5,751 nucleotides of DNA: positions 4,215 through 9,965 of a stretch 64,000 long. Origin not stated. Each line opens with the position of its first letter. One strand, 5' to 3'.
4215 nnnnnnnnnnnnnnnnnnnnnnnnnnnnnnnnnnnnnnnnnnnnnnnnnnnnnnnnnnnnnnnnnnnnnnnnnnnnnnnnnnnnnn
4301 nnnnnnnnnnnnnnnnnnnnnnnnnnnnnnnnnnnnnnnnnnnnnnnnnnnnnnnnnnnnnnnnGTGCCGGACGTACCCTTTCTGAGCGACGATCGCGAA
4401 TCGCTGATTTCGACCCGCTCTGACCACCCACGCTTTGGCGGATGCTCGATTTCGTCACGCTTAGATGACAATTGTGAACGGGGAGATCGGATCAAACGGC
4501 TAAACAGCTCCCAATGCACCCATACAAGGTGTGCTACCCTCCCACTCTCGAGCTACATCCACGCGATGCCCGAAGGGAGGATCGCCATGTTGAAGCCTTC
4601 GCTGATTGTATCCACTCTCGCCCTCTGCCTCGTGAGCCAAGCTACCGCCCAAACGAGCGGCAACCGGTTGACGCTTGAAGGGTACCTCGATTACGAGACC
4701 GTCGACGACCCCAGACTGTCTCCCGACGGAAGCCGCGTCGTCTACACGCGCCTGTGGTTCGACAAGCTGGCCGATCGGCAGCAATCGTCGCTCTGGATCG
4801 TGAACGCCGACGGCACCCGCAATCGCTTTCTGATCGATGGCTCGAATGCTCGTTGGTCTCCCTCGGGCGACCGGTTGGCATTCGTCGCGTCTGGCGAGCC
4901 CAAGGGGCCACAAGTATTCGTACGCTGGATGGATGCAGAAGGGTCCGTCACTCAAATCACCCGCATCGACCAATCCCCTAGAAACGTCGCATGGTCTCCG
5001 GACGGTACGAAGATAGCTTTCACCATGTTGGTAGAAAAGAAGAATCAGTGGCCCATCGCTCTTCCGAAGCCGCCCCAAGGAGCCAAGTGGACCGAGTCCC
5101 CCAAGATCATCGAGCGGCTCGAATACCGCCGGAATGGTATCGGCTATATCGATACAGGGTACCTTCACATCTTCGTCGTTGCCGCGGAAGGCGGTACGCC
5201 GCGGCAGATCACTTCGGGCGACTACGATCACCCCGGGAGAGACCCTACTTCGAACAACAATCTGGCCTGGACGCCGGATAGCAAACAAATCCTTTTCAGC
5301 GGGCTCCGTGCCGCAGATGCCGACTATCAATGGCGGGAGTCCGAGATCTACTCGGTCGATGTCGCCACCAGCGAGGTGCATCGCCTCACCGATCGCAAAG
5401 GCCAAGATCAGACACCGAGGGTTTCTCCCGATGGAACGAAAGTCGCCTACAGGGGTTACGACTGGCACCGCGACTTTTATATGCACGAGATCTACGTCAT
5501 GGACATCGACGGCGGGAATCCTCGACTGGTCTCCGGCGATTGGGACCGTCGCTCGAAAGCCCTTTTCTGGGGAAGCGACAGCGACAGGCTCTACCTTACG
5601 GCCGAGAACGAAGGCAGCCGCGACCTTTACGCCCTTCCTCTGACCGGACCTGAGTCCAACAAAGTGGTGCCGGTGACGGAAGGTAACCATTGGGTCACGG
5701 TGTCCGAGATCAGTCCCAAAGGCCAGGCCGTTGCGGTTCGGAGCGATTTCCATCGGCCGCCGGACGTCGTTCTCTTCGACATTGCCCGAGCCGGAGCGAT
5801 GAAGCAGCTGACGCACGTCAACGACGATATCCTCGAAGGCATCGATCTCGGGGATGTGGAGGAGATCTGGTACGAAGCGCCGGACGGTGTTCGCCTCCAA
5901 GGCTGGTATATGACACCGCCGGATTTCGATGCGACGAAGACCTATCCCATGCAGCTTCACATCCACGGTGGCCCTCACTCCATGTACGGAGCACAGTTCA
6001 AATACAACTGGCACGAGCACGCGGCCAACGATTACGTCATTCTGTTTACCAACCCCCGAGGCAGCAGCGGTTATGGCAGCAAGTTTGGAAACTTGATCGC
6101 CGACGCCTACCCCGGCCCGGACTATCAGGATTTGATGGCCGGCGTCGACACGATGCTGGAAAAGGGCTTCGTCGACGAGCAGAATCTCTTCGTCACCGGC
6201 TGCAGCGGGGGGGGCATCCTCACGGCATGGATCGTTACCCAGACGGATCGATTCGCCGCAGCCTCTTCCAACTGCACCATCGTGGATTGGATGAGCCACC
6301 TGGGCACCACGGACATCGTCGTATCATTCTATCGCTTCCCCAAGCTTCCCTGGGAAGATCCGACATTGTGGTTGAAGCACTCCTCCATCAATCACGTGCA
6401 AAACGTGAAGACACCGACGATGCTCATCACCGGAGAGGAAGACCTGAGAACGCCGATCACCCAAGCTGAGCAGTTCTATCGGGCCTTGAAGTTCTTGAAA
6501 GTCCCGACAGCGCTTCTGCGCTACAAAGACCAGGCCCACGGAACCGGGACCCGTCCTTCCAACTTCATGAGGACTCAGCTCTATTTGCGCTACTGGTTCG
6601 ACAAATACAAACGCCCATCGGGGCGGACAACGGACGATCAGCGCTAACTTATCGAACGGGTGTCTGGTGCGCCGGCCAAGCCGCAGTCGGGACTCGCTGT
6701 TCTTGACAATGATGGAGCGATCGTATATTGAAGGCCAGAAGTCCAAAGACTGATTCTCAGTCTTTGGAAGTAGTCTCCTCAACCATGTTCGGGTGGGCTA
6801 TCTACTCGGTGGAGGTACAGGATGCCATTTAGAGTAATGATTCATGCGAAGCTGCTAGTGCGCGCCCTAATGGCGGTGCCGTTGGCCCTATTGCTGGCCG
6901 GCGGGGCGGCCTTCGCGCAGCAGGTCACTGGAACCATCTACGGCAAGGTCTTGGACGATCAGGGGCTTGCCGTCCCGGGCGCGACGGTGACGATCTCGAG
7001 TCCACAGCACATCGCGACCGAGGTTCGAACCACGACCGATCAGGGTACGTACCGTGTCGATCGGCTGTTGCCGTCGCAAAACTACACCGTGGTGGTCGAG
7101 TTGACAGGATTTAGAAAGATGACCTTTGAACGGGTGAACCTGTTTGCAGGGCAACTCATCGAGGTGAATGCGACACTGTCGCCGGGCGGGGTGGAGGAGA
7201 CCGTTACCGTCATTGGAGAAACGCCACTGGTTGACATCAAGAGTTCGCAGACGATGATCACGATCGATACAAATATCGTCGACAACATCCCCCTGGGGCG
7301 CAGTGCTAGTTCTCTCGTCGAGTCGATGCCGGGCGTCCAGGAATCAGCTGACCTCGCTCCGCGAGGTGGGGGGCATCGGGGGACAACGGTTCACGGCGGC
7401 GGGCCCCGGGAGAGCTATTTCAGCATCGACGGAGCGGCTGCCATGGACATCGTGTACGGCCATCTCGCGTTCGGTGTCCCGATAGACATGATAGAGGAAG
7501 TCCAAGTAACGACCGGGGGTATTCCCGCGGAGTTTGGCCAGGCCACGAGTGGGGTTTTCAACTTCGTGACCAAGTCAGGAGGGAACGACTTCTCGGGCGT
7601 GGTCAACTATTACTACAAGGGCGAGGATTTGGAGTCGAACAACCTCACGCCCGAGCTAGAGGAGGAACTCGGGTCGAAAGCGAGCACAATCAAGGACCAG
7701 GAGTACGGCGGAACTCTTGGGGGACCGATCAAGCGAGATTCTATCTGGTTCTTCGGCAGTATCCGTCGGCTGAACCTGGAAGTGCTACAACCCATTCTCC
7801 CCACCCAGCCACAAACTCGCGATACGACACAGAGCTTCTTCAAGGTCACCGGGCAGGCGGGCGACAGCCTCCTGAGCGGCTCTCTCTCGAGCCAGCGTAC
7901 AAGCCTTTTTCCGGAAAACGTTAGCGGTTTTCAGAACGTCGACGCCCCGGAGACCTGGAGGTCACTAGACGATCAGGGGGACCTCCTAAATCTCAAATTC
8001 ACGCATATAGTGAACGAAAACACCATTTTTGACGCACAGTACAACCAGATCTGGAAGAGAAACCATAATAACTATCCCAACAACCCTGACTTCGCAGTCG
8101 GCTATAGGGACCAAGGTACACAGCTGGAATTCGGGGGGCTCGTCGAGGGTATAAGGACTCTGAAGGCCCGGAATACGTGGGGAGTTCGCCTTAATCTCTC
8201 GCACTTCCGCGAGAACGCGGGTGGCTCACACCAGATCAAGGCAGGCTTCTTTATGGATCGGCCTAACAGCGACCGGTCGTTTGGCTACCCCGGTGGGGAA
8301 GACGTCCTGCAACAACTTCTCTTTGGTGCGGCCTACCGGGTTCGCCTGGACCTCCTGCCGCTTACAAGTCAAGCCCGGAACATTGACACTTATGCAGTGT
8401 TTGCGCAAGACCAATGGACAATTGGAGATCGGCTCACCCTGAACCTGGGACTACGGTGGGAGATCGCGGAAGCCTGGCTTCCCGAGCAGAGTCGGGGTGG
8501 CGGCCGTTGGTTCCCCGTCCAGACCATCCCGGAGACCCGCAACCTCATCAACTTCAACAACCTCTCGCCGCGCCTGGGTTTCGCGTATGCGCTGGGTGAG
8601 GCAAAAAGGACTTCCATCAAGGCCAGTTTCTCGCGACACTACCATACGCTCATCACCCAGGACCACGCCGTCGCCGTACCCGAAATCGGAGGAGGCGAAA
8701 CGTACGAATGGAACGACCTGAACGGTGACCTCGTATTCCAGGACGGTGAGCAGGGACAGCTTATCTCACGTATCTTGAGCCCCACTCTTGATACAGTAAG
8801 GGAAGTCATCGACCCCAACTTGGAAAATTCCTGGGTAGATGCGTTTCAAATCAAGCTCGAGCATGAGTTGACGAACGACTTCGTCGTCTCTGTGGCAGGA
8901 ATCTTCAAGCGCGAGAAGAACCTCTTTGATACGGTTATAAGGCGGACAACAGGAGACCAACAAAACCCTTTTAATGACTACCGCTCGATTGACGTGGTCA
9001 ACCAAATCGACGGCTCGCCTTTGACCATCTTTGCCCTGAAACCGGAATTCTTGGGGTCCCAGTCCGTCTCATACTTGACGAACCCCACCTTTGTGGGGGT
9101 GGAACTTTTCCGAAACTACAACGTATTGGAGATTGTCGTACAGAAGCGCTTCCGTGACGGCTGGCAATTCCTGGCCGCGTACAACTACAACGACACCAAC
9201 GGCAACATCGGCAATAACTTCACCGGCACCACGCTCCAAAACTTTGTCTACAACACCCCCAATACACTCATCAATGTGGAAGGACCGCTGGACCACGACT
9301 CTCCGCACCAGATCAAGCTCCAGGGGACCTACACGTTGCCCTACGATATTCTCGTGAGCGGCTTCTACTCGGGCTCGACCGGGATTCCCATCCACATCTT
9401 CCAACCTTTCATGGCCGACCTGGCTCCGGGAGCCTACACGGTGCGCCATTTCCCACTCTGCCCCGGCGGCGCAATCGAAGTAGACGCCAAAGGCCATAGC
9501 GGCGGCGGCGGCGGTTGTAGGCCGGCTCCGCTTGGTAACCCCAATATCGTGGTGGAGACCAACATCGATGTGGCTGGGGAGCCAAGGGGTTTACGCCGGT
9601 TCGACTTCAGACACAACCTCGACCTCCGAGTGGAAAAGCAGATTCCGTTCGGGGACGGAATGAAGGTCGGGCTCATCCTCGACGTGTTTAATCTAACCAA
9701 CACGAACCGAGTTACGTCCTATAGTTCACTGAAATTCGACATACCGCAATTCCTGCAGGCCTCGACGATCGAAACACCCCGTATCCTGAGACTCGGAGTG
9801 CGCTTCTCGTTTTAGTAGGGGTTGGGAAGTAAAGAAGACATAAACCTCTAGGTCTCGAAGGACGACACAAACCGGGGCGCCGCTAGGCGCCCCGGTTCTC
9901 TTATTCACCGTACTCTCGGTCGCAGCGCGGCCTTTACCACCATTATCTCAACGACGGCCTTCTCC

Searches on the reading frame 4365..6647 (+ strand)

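Call 44: search_protein_families(library=pfam, proteins=[window:4365-6647:+], max_evalue=0.0001)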
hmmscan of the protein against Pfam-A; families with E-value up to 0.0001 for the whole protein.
window:4365-6647:+ (760 aa): 4 families
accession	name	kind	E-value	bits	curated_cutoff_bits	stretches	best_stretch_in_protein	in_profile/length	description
PF00326.27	Peptidase_S9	-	1.2e-40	139.7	22.6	1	545-748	3-209/213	Prolyl oligopeptidase family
PF07676.18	PD40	-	1.6e-15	57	20.9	0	207-220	13-26/38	WD40-like Beta Propeller Repeat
PF00930.27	DPPIV_N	-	2.6e-15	56.5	22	1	242-357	233-340/354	Dipeptidyl peptidase IV (DPP IV) N-terminal region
PF25174.1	Beta-prop_THOC3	-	1.1e-05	25.1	305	0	298-461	50-191/272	THOC3 beta-propeller domain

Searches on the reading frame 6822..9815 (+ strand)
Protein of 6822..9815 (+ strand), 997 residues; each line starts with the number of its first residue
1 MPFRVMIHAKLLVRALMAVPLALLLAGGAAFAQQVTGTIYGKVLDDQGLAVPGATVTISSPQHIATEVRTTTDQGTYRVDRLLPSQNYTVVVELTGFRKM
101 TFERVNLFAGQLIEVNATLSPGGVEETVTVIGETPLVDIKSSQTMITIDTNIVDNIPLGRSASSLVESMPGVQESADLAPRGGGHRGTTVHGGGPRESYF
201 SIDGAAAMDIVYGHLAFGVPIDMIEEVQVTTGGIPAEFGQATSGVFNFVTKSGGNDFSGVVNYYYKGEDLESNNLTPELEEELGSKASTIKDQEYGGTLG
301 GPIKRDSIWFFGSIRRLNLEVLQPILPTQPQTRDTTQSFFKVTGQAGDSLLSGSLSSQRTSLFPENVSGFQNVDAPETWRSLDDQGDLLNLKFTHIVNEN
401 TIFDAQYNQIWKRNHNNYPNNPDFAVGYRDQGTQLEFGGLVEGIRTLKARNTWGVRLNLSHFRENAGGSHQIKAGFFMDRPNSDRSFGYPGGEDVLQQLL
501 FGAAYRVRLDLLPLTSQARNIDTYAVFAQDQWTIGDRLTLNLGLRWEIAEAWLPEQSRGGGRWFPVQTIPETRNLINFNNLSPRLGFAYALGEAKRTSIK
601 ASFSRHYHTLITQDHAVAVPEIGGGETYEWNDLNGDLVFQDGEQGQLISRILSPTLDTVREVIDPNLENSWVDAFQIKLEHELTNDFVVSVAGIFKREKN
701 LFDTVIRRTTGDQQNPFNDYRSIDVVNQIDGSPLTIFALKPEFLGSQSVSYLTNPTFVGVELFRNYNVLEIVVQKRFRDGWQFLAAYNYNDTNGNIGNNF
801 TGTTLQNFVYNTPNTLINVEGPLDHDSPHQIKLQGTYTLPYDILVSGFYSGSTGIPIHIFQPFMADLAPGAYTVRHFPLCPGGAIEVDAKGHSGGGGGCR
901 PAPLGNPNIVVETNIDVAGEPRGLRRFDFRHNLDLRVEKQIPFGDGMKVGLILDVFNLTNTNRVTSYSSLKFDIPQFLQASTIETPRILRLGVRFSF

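Call 44: search_protein_families(library=pfam, proteins=[window:6822-9815:+], max_evalue=0.0001)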
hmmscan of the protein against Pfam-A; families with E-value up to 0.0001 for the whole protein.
window:6822-9815:+ (997 aa): 5 families
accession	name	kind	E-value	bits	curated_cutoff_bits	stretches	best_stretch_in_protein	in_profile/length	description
PF25183.1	OMP_b-brl_4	-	1.8e-48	166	30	2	329-962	148-809/838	Outer membrane beta barrel domain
PF00593.30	TonB_dep_Rec_b-barrel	-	9.4e-14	52.5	27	1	359-850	38-393/436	TonB dependent receptor-like, beta-barrel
PF13620.12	CarboxypepD_reg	-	5.9e-13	49.4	32.3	1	38-120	1-82/82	Carboxypeptidase regulatory-like domain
PF13715.12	CarbopepD_reg_2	-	1.1e-05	25.8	32.2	1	39-124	1-81/88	CarboxypepD_reg-like domain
PF07715.20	Plug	-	5.8e-05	24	23.9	0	143-244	7-106/107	TonB-dependent Receptor Plug Domain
